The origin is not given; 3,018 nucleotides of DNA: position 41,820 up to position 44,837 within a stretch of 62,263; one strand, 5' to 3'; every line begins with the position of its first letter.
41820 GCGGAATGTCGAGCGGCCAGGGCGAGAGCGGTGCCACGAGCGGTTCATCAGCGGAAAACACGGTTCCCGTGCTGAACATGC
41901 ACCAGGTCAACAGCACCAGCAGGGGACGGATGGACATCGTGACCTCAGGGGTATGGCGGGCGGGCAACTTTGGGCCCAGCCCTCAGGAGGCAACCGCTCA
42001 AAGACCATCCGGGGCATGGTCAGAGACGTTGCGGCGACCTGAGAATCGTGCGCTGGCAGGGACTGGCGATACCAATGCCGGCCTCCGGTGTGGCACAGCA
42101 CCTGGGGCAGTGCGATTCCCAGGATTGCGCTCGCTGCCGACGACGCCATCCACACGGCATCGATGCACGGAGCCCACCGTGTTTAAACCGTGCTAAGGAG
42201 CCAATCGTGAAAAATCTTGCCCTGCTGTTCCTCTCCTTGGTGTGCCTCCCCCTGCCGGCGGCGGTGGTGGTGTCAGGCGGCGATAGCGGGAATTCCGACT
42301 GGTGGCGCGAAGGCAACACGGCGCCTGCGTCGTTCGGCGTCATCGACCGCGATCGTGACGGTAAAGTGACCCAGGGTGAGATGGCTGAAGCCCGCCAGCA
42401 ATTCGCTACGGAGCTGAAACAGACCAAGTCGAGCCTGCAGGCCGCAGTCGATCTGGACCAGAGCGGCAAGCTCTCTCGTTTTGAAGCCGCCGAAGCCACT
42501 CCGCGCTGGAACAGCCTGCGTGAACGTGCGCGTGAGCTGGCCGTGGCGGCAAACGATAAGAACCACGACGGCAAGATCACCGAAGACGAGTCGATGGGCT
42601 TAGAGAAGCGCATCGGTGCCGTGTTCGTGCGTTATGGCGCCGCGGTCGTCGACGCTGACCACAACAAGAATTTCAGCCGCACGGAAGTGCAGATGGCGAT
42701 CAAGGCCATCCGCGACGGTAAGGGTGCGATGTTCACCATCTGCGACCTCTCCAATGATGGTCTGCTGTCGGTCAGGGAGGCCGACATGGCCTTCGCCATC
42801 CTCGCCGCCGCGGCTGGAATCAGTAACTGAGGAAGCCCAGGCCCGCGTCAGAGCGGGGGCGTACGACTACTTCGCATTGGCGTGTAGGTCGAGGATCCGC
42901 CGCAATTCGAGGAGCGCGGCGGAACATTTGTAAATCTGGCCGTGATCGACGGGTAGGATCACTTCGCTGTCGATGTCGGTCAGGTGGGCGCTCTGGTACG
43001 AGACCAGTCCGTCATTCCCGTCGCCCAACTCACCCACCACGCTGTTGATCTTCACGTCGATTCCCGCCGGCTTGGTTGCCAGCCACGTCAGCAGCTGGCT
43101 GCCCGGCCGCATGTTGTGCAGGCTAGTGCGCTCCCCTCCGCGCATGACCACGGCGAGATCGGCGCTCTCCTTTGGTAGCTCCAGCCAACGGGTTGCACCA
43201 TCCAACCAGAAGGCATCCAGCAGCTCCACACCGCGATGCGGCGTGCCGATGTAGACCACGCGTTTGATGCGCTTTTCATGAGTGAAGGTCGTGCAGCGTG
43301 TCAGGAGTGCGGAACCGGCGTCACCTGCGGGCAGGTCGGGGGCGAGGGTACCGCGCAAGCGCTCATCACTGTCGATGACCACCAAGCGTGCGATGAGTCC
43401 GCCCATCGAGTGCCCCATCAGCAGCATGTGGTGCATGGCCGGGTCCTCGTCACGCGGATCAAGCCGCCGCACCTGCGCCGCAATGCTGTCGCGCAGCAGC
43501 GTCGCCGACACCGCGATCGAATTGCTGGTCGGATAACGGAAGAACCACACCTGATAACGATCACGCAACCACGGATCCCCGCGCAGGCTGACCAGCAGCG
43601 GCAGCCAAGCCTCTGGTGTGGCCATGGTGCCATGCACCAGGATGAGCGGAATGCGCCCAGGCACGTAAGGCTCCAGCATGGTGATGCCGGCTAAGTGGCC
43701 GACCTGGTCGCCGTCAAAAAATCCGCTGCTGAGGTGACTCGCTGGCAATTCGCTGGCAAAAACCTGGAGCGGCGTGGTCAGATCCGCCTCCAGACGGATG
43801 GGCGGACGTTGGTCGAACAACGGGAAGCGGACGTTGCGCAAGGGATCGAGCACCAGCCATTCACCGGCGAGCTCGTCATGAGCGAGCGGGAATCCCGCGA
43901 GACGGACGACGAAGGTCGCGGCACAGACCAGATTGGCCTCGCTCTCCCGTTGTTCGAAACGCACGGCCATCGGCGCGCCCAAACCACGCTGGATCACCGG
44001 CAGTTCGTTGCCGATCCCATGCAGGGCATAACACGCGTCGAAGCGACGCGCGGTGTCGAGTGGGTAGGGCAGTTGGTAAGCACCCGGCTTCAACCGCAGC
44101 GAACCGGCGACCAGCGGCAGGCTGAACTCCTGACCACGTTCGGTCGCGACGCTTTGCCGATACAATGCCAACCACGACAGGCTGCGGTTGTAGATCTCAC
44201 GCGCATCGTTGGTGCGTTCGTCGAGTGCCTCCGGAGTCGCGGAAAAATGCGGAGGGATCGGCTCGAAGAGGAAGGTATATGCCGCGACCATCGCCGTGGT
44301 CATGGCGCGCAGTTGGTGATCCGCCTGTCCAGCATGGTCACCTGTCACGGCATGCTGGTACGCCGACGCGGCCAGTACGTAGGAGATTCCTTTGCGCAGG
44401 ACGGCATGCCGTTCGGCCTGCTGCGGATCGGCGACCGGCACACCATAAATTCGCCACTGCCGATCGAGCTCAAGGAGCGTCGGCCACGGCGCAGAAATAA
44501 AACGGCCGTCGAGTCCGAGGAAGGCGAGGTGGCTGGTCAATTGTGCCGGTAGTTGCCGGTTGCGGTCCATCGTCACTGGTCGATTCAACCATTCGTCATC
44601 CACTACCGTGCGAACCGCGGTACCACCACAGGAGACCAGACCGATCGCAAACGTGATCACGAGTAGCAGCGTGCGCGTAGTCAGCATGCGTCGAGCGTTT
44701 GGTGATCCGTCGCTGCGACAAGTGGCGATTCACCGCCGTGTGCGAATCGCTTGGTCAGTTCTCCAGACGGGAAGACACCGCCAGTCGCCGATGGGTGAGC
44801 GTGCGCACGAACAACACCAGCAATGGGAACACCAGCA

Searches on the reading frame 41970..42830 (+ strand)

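Call 67: search_protein_families(library=pfam, proteins=[window:41970-42830:+], max_evalue=0.00001)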
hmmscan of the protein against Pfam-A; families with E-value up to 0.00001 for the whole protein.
window:41970-42830:+ (286 aa): 4 families
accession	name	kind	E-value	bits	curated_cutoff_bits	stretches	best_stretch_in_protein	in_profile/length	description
PF00036.39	EF-hand_1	-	1.4e-11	43.5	25.4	0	122-141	6-25/29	EF hand domain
PF13499.12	EF-hand_7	-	4.4e-10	40.2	30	0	122-172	8-61/67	EF-hand domain pair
PF13405.12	EF-hand_6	-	2.4e-09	36.6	25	0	122-140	6-24/30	EF-hand domain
PF13202.12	EF-hand_5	-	6.3e-09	35.3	25.9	0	122-137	5-20/25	EF hand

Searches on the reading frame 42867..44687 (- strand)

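Call 67: search_protein_families(library=pfam, proteins=[window:42867-44687:-], max_evalue=0.00001)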
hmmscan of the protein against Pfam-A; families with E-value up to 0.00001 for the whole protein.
window:42867-44687:- (606 aa): 1 family
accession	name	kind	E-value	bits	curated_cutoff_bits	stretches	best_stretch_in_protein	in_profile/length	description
PF12697.13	Abhydrolase_6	-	2.9e-06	28.6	26.3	1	348-501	1-162/217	Alpha/beta hydrolase family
